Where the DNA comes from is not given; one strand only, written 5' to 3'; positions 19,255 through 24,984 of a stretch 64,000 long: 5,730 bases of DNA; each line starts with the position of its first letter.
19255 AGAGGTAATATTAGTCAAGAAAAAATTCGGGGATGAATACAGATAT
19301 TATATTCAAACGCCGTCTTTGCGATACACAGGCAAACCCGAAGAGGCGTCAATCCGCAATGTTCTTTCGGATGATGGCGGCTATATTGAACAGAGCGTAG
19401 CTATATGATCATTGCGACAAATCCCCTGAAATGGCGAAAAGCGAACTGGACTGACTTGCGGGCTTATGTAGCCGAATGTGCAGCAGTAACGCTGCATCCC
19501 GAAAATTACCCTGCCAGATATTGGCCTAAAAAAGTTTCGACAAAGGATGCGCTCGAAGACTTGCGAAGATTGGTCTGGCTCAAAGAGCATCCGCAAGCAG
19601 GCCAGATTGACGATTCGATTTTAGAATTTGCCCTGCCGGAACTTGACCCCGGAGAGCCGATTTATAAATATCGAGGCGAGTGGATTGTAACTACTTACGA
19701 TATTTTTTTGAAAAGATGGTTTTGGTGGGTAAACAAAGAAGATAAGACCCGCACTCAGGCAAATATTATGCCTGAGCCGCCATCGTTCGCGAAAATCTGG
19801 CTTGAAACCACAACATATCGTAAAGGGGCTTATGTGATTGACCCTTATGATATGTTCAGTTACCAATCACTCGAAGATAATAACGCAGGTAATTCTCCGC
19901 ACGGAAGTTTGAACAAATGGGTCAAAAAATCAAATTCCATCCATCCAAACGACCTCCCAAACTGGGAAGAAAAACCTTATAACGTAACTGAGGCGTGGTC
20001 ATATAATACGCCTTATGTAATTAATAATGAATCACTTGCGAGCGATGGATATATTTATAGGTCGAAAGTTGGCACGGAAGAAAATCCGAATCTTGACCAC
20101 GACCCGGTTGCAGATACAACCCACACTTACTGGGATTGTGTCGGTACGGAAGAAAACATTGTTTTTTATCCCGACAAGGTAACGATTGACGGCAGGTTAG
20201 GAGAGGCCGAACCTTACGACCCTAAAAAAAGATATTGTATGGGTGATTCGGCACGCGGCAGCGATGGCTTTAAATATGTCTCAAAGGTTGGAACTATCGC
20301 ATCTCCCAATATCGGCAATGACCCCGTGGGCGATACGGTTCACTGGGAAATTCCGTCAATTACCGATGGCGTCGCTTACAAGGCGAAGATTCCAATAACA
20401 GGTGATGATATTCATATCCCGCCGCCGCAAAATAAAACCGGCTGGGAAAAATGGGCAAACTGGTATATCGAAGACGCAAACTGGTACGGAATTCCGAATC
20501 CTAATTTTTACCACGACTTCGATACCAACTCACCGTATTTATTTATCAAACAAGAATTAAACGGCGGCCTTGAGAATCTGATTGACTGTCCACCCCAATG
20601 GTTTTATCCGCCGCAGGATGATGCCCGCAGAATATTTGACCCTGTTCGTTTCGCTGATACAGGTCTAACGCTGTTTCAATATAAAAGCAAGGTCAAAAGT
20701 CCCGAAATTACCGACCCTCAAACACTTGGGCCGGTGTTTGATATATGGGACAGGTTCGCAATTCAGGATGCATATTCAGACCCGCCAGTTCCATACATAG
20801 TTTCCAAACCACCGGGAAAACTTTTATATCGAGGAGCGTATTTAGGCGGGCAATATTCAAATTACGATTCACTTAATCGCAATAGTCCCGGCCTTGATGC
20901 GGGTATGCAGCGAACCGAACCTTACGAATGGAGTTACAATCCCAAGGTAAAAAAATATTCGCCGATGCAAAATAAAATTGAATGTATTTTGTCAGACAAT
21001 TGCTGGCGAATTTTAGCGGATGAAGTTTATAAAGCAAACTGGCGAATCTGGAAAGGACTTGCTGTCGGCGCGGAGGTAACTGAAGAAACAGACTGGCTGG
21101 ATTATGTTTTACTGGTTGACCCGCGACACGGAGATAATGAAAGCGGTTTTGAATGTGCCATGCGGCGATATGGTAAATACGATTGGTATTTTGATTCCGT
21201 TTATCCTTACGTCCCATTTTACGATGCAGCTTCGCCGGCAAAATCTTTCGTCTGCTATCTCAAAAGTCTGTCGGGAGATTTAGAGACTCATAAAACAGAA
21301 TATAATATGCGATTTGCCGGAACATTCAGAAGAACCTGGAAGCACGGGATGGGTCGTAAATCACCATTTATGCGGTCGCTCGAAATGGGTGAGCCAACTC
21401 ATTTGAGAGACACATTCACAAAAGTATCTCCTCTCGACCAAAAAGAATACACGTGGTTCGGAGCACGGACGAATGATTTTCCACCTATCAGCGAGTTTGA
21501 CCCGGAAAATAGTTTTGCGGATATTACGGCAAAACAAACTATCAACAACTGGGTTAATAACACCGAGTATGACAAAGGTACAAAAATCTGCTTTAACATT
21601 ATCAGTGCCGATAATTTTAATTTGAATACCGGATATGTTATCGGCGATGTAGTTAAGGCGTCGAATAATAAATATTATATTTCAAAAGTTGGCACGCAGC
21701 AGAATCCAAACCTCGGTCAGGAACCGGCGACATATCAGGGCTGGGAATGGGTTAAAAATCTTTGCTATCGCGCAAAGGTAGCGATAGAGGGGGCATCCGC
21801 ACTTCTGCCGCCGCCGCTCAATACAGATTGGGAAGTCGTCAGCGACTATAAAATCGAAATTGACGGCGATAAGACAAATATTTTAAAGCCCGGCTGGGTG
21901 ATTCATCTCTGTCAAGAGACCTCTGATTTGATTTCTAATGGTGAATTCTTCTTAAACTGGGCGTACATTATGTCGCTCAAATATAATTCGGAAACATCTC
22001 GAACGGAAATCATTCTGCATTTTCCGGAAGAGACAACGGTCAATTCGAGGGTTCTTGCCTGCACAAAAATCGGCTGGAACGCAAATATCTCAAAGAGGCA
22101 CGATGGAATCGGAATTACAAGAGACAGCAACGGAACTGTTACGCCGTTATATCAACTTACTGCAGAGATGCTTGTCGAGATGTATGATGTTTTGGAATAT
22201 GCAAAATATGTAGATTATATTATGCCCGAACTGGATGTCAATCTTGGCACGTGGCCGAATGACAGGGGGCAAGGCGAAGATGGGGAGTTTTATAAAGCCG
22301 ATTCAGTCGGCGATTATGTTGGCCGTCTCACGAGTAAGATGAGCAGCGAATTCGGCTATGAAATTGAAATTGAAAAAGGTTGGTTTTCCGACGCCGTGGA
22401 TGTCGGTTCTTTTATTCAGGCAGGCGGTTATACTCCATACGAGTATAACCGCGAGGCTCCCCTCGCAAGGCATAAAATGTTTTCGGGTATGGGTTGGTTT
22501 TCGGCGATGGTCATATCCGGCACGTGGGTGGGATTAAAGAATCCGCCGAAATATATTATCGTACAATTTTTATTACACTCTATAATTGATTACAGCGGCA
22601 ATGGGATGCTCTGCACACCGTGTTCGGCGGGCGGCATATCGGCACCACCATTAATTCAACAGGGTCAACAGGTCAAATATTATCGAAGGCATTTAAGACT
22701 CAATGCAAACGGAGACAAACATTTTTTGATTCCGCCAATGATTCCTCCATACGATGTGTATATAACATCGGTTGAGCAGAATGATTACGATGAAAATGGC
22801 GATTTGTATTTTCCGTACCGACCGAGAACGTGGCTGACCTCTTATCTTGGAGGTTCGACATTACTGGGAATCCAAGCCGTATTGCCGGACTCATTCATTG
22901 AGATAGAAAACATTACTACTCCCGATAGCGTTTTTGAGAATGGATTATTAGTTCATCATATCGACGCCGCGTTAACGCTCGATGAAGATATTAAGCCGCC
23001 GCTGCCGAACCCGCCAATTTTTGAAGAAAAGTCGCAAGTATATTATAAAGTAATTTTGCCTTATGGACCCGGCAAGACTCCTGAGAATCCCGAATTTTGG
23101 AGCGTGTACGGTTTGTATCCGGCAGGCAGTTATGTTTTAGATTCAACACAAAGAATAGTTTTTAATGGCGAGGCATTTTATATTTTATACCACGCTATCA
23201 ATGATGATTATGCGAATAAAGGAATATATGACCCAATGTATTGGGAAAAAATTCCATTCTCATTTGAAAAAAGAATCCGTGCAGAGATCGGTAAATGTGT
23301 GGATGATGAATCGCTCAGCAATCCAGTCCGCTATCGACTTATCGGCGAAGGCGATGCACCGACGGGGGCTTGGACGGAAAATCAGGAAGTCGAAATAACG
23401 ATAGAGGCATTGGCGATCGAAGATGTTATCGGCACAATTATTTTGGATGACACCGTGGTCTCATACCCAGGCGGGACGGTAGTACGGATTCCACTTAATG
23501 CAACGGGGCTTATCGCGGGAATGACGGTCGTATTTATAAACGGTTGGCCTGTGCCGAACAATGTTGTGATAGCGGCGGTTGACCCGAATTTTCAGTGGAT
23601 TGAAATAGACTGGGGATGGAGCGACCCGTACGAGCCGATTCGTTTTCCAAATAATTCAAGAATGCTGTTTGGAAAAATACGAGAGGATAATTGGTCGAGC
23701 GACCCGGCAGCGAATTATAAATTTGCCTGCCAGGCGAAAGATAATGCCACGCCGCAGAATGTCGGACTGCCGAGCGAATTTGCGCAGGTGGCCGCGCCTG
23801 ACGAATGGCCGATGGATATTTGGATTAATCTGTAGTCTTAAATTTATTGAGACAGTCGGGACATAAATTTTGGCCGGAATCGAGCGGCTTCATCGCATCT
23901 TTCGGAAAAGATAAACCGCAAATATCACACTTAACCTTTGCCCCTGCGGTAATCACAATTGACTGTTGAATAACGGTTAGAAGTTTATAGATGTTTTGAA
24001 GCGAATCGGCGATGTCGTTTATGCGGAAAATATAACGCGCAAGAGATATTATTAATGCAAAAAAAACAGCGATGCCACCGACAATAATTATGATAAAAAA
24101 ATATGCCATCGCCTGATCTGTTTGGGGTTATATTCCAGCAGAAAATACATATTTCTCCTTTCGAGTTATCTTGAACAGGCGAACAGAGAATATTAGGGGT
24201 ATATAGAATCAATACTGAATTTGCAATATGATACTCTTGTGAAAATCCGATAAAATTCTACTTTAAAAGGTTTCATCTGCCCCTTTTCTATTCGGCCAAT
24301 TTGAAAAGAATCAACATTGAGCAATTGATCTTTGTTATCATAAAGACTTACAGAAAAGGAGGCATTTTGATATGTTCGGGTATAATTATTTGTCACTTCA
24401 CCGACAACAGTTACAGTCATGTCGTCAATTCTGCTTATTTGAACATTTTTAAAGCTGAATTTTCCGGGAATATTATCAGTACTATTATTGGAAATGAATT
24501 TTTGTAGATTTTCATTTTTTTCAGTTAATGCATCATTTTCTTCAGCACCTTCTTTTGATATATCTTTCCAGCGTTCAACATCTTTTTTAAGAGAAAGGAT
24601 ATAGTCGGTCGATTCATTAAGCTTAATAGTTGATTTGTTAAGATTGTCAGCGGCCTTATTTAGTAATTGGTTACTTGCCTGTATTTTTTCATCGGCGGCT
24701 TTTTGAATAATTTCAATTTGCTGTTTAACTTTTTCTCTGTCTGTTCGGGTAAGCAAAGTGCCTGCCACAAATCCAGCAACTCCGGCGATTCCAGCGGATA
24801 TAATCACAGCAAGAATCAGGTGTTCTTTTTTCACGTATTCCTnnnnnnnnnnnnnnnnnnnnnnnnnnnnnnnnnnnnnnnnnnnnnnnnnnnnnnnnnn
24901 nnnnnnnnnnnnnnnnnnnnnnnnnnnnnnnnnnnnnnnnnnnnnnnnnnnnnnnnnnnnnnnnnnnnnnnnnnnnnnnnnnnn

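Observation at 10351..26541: Family of conserved nested-hairpin intergenic elements with covarying stems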

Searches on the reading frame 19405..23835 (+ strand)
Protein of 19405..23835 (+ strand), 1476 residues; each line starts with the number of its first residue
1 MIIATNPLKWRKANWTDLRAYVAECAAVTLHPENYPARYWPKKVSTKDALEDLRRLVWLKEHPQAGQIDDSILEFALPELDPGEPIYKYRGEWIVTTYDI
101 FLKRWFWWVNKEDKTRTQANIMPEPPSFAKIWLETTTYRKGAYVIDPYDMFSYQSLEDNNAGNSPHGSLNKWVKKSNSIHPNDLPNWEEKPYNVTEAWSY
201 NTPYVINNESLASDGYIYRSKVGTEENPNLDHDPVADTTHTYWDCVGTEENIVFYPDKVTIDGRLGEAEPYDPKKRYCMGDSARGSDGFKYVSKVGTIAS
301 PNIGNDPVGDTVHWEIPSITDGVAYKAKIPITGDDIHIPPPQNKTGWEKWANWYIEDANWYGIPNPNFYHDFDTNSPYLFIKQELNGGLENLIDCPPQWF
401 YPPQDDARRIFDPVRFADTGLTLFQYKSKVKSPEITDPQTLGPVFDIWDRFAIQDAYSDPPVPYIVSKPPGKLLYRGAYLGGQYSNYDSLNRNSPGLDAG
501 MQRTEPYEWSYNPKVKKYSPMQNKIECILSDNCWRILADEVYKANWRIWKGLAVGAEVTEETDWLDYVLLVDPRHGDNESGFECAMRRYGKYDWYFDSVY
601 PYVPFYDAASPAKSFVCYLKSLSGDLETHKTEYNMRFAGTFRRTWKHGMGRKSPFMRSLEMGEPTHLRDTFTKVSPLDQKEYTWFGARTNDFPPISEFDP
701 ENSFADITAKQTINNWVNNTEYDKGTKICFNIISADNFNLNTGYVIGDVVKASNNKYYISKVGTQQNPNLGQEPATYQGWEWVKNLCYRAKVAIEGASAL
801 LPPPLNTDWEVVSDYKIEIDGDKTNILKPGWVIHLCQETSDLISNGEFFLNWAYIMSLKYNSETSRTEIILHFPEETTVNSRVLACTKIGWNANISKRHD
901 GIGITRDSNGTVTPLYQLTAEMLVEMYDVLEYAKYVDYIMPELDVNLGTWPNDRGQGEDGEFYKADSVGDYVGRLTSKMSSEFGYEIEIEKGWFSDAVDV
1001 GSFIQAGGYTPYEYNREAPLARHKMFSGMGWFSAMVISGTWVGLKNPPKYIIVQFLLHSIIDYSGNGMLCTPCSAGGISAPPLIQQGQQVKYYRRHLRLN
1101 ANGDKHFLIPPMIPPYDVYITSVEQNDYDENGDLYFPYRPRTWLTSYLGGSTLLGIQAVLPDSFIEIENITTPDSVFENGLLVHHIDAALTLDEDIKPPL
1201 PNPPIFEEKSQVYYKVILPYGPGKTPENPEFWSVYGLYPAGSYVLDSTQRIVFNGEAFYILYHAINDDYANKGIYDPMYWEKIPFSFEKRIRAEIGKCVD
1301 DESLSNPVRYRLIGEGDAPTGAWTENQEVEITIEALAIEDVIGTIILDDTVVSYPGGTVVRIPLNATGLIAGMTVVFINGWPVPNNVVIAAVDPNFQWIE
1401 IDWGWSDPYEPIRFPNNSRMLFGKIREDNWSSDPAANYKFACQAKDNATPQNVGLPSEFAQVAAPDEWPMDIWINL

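Call 14: search_protein_families(library=pfam, proteins=[window:19405-23835:+], max_evalue=0.01)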
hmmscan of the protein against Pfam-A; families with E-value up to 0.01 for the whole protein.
window:19405-23835:+ (1476 aa): 0 families

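Call 15: search_protein_families(library=phrogs, proteins=[window:19405-23835:+], max_evalue=0.01)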
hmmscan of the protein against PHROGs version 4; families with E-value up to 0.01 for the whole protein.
window:19405-23835:+ (1476 aa): 1 family
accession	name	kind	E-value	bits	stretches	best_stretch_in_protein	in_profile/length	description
phrog_6278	-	unknown function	0.00069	19.8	1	129-174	28-73/306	-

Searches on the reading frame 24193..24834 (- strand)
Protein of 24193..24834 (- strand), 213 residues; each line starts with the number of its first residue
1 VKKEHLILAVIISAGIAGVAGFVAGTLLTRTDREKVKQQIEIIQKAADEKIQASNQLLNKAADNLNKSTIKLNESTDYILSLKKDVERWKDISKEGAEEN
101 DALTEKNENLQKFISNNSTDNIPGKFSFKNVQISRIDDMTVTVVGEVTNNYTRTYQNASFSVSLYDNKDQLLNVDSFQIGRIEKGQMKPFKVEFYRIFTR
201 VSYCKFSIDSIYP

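Call 82: search_protein_families(library=padloc, proteins=[window:24193-24834:-], max_evalue=0.01)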
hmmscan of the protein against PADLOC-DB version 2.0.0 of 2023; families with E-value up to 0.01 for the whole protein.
window:24193-24834:- (213 aa): 0 families

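Call 83: search_protein_families(library=ncbifam, proteins=[window:24193-24834:-], max_evalue=0.01)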
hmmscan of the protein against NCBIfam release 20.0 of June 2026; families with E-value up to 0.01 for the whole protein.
window:24193-24834:- (213 aa): 3 families
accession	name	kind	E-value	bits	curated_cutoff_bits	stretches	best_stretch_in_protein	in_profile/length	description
NF038353.1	FxLYD_dom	domain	7.2e-08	32.2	23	1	140-201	3-64/71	FxLYD domain-containing protein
NF041669.1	GvpT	domain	0.0067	17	80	0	27-112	27-111/123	GvpT/GvpP family gas vesicle accessory protein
NF009641.0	PRK13169.1-2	equivalog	0.0094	16.4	128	1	77-122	15-60/115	DNA replication initiation control protein YabA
